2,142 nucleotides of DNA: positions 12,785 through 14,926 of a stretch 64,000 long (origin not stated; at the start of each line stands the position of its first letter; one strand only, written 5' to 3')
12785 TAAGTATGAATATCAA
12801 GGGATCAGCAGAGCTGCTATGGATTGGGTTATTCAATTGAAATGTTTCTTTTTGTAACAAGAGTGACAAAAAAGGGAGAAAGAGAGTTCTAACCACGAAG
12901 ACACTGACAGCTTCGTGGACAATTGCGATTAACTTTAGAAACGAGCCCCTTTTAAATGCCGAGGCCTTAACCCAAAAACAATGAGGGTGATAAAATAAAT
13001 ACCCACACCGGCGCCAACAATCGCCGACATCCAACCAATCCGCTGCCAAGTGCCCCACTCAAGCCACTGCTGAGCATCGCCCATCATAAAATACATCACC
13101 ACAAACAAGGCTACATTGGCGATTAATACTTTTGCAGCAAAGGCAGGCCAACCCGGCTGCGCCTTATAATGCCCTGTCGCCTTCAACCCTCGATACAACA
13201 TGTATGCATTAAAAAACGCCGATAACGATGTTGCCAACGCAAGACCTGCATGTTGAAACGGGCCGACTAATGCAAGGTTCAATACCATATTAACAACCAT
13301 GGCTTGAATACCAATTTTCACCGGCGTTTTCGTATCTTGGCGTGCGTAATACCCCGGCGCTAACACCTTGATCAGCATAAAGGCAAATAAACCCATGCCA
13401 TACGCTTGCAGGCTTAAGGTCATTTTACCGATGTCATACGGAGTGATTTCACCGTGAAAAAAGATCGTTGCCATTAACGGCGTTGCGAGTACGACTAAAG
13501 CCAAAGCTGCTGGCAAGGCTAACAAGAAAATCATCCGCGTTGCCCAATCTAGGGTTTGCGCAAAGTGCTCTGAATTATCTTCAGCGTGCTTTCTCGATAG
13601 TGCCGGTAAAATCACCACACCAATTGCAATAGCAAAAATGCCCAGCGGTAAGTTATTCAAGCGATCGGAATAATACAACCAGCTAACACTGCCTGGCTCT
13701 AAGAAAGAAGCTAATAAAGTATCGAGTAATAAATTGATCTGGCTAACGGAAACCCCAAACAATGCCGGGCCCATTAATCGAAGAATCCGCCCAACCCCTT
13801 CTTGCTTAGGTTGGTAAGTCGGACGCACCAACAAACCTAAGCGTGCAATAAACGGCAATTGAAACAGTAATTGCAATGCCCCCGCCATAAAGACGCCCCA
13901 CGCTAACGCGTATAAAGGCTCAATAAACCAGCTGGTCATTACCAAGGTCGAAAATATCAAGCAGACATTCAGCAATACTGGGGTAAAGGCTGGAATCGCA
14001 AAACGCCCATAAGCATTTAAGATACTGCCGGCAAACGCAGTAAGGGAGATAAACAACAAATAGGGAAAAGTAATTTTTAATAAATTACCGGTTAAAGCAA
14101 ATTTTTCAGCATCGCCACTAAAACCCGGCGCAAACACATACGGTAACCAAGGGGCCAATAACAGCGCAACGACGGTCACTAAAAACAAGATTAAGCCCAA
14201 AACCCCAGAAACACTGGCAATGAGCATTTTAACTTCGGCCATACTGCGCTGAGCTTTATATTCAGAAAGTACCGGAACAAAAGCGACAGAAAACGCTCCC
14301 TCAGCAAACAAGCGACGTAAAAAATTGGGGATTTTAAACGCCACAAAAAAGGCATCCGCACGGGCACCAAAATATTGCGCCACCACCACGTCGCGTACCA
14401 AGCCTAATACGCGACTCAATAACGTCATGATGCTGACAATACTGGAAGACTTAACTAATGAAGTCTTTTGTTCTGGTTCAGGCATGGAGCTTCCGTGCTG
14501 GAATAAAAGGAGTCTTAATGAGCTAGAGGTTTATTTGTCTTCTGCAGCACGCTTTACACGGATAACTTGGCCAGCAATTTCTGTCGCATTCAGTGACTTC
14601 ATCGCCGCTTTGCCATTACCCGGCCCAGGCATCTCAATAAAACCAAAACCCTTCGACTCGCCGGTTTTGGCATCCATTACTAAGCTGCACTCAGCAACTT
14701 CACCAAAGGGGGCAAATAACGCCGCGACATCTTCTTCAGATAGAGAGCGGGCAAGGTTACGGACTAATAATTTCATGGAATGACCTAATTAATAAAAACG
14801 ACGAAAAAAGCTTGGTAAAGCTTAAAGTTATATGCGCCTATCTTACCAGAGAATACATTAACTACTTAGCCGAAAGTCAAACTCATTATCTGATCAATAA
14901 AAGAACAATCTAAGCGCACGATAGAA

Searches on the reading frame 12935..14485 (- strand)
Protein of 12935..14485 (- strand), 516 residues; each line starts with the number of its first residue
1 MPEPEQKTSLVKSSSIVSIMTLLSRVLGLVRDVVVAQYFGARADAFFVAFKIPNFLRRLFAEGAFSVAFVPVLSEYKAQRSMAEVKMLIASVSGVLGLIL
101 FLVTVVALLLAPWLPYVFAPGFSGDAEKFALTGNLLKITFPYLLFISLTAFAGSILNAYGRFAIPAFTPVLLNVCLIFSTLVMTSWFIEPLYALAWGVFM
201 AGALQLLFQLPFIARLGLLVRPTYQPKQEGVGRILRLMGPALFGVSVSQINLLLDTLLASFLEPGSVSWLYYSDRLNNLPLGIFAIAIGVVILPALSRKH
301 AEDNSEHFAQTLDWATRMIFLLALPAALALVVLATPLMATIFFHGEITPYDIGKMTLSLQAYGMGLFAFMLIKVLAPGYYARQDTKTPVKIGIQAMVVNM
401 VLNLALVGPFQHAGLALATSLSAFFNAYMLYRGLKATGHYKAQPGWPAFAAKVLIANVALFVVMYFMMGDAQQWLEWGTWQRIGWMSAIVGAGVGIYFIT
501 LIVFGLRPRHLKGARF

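Call 8: search_protein_families(library=pfam, proteins=[window:12935-14485:-])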
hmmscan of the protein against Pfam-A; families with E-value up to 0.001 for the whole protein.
window:12935-14485:- (516 aa): 2 families
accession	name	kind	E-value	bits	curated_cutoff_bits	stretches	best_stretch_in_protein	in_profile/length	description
PF03023.19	MurJ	-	2.6e-138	461.9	27.4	1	35-468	1-433/451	Lipid II flippase MurJ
PF01554.23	MatE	-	0.00012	22.2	24.9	0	240-403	1-159/161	MatE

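Call 15: find_related_loci(query=window:12935-14485:-, collection=genome_contigs, flank=10000)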
Query window:12935-14485:- (516 aa) in genome_contigs; peptide patterns used: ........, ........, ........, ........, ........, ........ (x = any residue, [..] = any of these).
125 stretches matched a pattern; 44 encode a relative of the query (tblastn E <= 1e-3); 44 distinct loci.
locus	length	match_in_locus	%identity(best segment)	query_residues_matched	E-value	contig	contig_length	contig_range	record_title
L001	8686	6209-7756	93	1-516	0e+0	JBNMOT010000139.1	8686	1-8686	MAG: Oleispira sp. isolate 3300055726_139 Ga0535650_0014961, whole genome shotgun sequence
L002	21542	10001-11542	94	3-516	0e+0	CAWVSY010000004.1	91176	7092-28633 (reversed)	MAG TPA_asm: uncultured Oleispira sp. isolate ERR3589585_binner23_29 genome assembly, contig: ERZ7462356.68, whole genom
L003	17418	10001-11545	94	2-516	0e+0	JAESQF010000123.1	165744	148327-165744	MAG: Oleispira sp. isolate NORP219 39040, whole genome shotgun sequence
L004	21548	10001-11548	93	1-516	0e+0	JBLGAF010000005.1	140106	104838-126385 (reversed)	MAG: Oleispira sp. isolate 3300053772_105 Ga0535651_0000032, whole genome shotgun sequence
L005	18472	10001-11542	94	4-516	0e+0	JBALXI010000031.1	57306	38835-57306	MAG: Oleispira sp. isolate 9NakV-01 NODE_31_length_57306_cov_354.113491, whole genome shotgun sequence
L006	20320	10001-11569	92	1-516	0e+0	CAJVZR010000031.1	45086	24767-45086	MAG TPA_asm: uncultured Oleispira sp. isolate SRR5469033_bin.57_MetaBAT_v2.12.1_MAG genome assembly, contig: NODE_469_le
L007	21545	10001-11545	95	2-516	0e+0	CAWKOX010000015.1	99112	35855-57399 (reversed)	MAG: uncultured Gammaproteobacteria bacterium isolate MFD03551.bin.1.145 genome assembly, contig: contig_31416, whole ge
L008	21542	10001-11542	94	3-516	0e+0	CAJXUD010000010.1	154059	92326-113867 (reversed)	MAG TPA_asm: uncultured Oleispira sp. isolate SRR3933170_bin.5_MetaBAT_v2.12.1_MAG genome assembly, contig: NODE_17_leng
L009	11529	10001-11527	94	1-509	0e+0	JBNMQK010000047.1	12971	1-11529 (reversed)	MAG: Oleispira sp. isolate 3300053698_143 Ga0535657_0008142, whole genome shotgun sequence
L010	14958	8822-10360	93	3-516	0e+0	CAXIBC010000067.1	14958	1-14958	MAG TPA_asm: uncultured Oleispira sp. isolate ERR7163074_metabat2_42 genome assembly, contig: ERZ8868524.2733, whole gen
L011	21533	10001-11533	91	6-516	0e+0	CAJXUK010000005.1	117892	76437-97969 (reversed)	MAG TPA_asm: uncultured Thalassolituus sp. isolate SRR3933171_bin.1_MetaBAT_v2.12.1_MAG genome assembly, contig: NODE_16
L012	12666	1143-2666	80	9-516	0e+0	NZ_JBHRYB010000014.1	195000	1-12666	Bacterioplanoides pacificum strain KCTC 42424 soapdenovo_K_127_14, whole genome shotgun sequence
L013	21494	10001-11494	80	19-516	0e+0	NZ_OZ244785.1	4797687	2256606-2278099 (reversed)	MAG: Bacterioplanoides sp. isolate 1d998697-e58e-4f46-9b81-215a7e1dcb23 chromosome 1, complete sequence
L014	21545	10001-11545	72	2-516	0e+0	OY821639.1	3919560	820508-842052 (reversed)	MAG: Pseudomonadales bacterium isolate ae058f41-5b49-4913-b8da-1160c43366b5 genome assembly, chromosome: 1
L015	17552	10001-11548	73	2-516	0e+0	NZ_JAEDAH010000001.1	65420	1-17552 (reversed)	Thalassolituus marinus strain IMCC1826 NODE_1_length_65336_cov_521.961060, whole genome shotgun sequence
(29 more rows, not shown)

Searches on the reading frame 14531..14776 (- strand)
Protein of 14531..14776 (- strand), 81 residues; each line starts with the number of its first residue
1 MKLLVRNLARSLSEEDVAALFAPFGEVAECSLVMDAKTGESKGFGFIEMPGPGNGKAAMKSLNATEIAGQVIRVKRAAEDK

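Call 8: search_protein_families(library=pfam, proteins=[window:14531-14776:-])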
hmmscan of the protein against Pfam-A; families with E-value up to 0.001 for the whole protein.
window:14531-14776:- (81 aa): 1 family
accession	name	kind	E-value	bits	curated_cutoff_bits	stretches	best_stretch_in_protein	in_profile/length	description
PF00076.28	RRM_1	-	7.5e-17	61.4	20.7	1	3-73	1-70/70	RNA recognition motif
